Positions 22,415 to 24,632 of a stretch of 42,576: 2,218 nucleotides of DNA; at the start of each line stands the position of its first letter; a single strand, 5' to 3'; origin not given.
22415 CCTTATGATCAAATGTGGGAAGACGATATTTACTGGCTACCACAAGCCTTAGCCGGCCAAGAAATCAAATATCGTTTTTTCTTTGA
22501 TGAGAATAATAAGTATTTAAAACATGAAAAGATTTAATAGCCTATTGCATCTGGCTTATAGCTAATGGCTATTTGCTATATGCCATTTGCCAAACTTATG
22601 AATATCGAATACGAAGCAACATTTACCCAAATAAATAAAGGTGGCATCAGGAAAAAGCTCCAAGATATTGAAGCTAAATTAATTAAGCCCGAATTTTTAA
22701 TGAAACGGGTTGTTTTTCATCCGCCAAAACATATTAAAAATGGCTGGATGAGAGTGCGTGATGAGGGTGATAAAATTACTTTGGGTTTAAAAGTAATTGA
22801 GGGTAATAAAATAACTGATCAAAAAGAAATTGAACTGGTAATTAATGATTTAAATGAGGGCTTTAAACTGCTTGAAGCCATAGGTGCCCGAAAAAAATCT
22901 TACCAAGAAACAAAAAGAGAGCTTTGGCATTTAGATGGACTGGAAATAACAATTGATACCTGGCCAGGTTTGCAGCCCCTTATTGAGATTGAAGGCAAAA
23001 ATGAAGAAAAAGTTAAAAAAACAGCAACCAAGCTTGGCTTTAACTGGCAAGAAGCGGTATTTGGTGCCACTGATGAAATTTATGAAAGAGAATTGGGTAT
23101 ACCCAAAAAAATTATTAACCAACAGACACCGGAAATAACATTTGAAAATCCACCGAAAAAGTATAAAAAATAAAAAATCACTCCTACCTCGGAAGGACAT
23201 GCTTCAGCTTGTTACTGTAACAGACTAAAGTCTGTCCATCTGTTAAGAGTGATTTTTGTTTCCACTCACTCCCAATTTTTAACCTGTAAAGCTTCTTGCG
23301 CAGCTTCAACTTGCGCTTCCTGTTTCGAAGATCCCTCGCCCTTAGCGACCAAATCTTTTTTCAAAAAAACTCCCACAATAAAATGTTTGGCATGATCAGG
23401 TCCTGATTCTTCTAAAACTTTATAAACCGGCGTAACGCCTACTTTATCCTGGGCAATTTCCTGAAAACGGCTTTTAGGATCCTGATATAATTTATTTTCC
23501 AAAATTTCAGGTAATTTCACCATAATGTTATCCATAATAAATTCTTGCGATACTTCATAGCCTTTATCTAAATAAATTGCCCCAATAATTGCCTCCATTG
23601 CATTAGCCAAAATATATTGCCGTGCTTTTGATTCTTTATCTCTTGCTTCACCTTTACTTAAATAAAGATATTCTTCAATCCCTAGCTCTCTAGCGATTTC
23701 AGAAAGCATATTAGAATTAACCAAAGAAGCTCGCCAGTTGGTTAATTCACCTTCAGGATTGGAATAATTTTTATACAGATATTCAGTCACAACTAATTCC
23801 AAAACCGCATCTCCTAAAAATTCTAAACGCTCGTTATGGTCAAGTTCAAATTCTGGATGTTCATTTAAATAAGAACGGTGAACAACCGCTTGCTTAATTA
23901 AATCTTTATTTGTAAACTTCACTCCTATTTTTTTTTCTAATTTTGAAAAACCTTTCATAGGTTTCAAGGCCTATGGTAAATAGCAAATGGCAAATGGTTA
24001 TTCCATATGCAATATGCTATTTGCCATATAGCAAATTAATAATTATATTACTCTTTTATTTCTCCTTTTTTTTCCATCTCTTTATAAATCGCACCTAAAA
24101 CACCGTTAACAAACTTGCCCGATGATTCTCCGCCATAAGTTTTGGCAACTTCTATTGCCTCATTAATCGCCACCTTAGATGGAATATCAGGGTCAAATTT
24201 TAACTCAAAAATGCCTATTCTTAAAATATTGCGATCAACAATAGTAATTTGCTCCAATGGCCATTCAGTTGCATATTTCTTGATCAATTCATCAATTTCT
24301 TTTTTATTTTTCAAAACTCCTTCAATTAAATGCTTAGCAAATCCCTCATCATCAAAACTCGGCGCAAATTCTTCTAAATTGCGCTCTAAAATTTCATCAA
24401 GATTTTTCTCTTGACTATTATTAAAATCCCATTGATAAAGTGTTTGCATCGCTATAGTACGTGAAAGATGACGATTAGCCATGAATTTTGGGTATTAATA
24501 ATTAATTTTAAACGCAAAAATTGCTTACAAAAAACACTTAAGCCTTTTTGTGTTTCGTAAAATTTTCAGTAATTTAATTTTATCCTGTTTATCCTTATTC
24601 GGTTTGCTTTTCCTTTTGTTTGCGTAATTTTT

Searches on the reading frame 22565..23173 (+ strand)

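Call 16: search_protein_families(library=pfam, proteins=[window:22565-23173:+])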
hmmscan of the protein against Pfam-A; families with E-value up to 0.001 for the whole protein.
window:22565-23173:+ (202 aa): 1 family
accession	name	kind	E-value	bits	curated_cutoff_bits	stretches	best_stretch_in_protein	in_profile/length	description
PF01928.26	CYTH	-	4.8e-08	33.5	23.2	1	58-156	50-159/179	CYTH domain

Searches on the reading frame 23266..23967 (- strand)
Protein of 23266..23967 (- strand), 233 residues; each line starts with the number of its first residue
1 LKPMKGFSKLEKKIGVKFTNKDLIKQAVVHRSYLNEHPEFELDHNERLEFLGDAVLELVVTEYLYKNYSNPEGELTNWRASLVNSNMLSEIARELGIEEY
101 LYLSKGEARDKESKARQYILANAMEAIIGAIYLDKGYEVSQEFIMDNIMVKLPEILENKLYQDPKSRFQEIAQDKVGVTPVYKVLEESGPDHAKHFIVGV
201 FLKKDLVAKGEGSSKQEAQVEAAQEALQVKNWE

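Call 16: search_protein_families(library=pfam, proteins=[window:23266-23967:-])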
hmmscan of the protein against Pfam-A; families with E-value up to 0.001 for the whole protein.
window:23266-23967:- (233 aa): 4 families
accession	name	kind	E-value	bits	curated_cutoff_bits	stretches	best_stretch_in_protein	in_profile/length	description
PF14622.11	Ribonucleas_3_3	-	4.8e-43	146.8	35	1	20-151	1-127/128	Ribonuclease-III-like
PF00636.31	Ribonuclease_3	-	1.9e-27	96.4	27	1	46-136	1-102/102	Ribonuclease III domain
PF00035.32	dsrm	-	8.5e-15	55.5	23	1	164-229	1-65/66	Double-stranded RNA binding motif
PF22935.1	RM44_endonuclase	-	3.6e-10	40.5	27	1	12-131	11-139/139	Large ribosomal subunit protein mL44, endonuclease domain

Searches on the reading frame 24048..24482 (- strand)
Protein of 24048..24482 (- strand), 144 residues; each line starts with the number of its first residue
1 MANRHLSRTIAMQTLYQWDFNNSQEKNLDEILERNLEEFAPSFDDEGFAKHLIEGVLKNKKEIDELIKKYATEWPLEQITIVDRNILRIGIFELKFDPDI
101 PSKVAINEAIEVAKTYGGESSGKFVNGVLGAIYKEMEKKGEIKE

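Call 87: search_protein_families(library=pfam, proteins=[window:24048-24482:-], max_evalue=1)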
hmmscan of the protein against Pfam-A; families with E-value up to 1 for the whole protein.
window:24048-24482:- (144 aa): 2 families
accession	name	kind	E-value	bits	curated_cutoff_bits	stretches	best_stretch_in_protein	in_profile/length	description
PF01029.23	NusB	-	1.1e-41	142.7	23.1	1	7-134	3-133/133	NusB family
PF15277.12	Sec3-PIP2_bind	-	0.11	13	25.3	0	68-97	33-61/87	Exocyst complex component SEC3 N-terminal PIP2 binding PH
